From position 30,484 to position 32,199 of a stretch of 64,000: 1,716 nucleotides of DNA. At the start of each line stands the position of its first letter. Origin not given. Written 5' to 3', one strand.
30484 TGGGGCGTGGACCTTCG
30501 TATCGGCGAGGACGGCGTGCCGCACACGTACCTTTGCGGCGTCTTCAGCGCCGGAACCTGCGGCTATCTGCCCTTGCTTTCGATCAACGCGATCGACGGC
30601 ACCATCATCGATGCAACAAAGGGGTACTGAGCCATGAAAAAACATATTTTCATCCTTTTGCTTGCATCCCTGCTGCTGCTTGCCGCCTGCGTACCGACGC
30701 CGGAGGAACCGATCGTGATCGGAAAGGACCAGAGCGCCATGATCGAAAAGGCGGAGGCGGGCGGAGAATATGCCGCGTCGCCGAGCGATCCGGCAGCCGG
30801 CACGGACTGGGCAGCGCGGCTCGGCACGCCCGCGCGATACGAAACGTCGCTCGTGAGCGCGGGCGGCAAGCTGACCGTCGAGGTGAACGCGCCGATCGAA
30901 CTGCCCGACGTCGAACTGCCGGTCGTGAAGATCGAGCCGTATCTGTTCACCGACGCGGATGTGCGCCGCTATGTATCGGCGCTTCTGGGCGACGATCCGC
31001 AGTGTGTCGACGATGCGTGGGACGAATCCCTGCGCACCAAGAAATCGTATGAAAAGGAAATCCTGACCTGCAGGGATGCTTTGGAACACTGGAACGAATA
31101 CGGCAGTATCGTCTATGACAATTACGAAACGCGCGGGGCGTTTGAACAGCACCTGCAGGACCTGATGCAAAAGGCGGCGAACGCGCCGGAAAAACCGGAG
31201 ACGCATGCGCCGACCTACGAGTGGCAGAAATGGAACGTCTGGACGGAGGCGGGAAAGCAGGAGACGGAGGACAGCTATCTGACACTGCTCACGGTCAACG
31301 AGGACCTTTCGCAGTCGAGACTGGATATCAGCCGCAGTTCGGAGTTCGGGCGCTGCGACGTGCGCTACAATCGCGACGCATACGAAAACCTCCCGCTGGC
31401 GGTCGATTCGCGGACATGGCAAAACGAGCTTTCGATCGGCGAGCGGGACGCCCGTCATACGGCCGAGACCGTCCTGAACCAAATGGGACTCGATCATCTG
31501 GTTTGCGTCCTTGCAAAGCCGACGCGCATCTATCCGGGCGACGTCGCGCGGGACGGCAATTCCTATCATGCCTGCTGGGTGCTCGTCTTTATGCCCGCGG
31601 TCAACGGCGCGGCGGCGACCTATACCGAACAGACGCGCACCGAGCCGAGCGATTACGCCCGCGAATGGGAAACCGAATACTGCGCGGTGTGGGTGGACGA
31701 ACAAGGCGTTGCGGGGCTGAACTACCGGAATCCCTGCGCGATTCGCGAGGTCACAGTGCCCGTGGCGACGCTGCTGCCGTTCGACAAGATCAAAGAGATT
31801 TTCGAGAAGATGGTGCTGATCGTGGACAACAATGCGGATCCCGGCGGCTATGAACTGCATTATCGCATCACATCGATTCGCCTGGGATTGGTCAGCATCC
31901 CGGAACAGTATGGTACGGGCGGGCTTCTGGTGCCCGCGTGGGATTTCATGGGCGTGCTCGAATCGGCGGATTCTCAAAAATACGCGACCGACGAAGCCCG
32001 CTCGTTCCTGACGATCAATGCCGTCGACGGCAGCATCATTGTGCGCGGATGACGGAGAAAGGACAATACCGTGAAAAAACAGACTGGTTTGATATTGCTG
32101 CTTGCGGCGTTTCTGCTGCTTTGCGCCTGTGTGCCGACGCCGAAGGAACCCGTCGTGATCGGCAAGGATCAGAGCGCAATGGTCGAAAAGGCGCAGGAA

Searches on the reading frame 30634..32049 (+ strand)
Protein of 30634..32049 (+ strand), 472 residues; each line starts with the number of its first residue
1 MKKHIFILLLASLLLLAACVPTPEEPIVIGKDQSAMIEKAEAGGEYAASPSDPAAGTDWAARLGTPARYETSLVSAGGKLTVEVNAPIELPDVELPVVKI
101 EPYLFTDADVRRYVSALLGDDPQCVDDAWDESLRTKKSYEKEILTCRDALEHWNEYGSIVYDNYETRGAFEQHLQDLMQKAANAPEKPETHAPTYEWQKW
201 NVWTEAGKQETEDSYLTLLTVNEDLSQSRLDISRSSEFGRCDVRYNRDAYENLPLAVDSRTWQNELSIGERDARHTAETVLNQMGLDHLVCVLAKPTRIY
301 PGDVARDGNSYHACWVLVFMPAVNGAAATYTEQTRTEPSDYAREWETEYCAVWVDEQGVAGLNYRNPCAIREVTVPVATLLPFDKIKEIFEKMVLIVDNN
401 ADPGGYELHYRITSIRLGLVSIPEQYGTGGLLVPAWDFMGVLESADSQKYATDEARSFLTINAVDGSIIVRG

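Call 37: find_homologous_proteins(query=window:30634-32049:+, max_evalue=1e-10)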
Query window:30634-32049:+ (472 aa): 112 proteins with E <= 1e-10 among 8000 candidates.
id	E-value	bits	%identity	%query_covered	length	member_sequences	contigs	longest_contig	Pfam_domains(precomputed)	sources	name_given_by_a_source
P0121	0.0e+0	1061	97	100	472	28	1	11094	PF19499.5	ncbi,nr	ncbi:MAG: hypothetical protein IKF65_09805 [Clostridia bacterium]|nr:hypothetical protein [Clostridi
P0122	2.6e-275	932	86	100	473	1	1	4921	PF19499.5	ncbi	-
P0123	1.9e-202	691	66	100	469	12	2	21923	PF19499.5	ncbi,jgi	jgi:hypothetical protein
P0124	2.1e-193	661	62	100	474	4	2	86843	PF19499.5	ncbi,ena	-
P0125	4.3e-186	637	81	72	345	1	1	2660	-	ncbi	-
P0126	8.3e-182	623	60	100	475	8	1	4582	PF19499.5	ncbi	-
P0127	3.5e-171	588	59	100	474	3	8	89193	PF19499.5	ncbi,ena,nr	ncbi:MAG: hypothetical protein IJP98_06695 [Clostridia bacterium]|nr:hypothetical protein [Clostridi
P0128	2.9e-163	562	56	100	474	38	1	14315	PF19499.5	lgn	-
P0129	8.4e-160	551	54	97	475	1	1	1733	PF19499.5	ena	-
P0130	8.7e-157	541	54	96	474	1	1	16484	PF19499.5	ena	-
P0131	1.1e-155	537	54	99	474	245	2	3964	PF19499.5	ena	-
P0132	6.8e-155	534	53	96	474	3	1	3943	PF19499.5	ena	-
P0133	2.5e-154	533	53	97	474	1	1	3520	PF19499.5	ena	-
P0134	2.7e-154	533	53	100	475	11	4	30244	PF19499.5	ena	-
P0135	4.5e-153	528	53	99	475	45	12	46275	PF19499.5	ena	-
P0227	3.0e-20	91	27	98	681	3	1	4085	PF19499.5,PF05569.18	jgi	jgi:hypothetical protein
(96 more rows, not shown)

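Call 46: predict_structure(alignment_id=A2)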
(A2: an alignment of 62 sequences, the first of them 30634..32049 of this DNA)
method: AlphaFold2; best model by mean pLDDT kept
length: 472 residues; sequences in the alignment: 62
mean_pLDDT: 91.6   pTM: 0.88
mean pLDDT of the five models: 91.6, 91.2, 90.9, 90.6, 90.5
residues with pLDDT >= 90: 367; 70-90: 74; 50-70: 25; < 50: 6
segments of 3 or more residues with pLDDT < 50: none
pLDDT, mean of each block of 10 residues (from residue 1): 81 74 49 83 60 75 96 97 98 96 96 98 95 96 96 95 95 98 97 95 93 96 97 92 96 84 96 98 98 96 89 97 96 90 92 98 97 94 98 95 94 98 91 97 78 92 95 86
secondary structure, 60 per line:
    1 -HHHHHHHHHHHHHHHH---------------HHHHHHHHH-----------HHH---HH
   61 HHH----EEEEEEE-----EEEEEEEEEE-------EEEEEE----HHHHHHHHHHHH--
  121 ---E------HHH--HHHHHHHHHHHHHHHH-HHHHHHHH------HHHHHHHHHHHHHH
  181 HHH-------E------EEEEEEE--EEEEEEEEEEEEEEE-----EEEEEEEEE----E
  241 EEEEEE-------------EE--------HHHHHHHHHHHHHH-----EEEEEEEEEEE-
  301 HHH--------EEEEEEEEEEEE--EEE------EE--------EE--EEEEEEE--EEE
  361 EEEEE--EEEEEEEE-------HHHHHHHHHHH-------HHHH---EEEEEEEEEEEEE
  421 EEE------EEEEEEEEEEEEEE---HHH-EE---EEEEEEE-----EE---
elements in order: H2-17 H33-41 H59-63 E68-74 E80-89 E97-102 H107-118 H136-151 H153-160 H167-183 E198-204 E207-221 E227-235 E240-246 H270-283 E289-299 E312-323 E326-328 E349-355 E358-365 E368-375 H383-393 H401-404 E408-423 E430-443 E456-462

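Call 48: fold_search(model_id=the predicted structure, library=pdb)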
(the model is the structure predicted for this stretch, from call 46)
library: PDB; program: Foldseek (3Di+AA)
matches with E <= 10: 677; with E <= 0.001: 2
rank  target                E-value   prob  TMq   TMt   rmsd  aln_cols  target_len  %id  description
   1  5coz                  7.8e-08  1.00  0.41  0.53   8.3       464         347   10  Crystal structure of an uncharacterized protein (EUBREC_2869) from Eubacterium rectale ATCC 33656 at 1.45 A resolution (released 2015-08-05)
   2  5boi                  3.6e-05  1.00  0.20  0.36  13.3       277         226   11  Bacillus megaterium YpeB C-terminal domain (released 2015-08-12)
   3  9tp6_A                1.4e-02  0.16  0.09  0.16  19.1       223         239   11  Structure of LolA3 from Porphyromonas gingivalis (released 2026-02-18)
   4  3bs6_A                3.0e-02  0.18  0.10  0.16  17.2       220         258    9  1.8 Angstrom crystal structure of the periplasmic domain of the membrane insertase YidC (released 2008-02-12)
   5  3wvf_B                3.8e-02  0.13  0.09  0.10  19.9       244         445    6  Crystal structure of YidC from Escherichia coli (released 2014-12-17)
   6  6al2_A                4.7e-02  0.11  0.09  0.09  20.0       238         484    8  Crystal structure of E. coli YidC at 2.8 A resolution (released 2018-11-07)
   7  3r32_A                4.9e-02  0.18  0.09  0.21  10.9       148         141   11  Crystal structure of Arthrobacter sp. strain SU 4-hydroxybenzoyl CoA thioesterase mutant E73A complexed with 4-hydroxy (released 2012-03-28)
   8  3blc_B                5.8e-02  0.13  0.09  0.14  19.2       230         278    8  Crystal structure of the periplasmic domain of the Escherichia Coli YIDC (released 2007-12-25)
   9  4oqw_D                6.8e-02  0.07  0.09  0.13  15.4       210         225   10  Crystal structure of mCardinal far-red fluorescent protein (released 2014-03-12)
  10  3wvf_A                7.2e-02  0.13  0.09  0.10  19.2       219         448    7  Crystal structure of YidC from Escherichia coli (released 2014-12-17)
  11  3m24_D                7.2e-02  0.06  0.08  0.13  15.6       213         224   10  Crystal structure of TagBFP fluorescent protein (released 2010-05-26)
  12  3bx9_A                7.6e-02  0.07  0.08  0.13  15.3       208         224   10  Monomeric Far-red Fluorescent Protein mKate Crystallized at pH 2.0 (released 2008-07-22)
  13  6al2_B                8.9e-02  0.11  0.10  0.10  20.5       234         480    8  Crystal structure of E. coli YidC at 2.8 A resolution (released 2018-11-07)
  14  3m7p                  9.9e-02  0.06  0.08  0.10  16.2       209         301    7  Fibronectin fragment (released 2010-06-23)
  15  3svs_A                1.0e-01  0.06  0.08  0.14  15.5       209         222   11  Crystal structure of mkate mutant S158A/S143C at pH 4.0 (released 2011-09-14)
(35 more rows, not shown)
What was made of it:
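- Closest known: WalR/VicR. Same: The DUF6034 model resembles the PepSY repeats of YpeB (call 48).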

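Call 56: search_protein_families(library=pfam, proteins=[P0227], max_evalue=0.001)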
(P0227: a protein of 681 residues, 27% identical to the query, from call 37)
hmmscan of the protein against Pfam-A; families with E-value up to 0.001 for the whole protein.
P0227 (681 aa): 2 families
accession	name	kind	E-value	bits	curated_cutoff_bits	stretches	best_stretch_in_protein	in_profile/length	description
PF19499.4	DUF6034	-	2.3e-94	317.5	27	1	147-681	7-481/481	Family of unknown function (DUF6034)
PF05569.17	Peptidase_M56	-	1.7e-33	116.5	31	1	2-128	168-294/296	BlaR1 peptidase M56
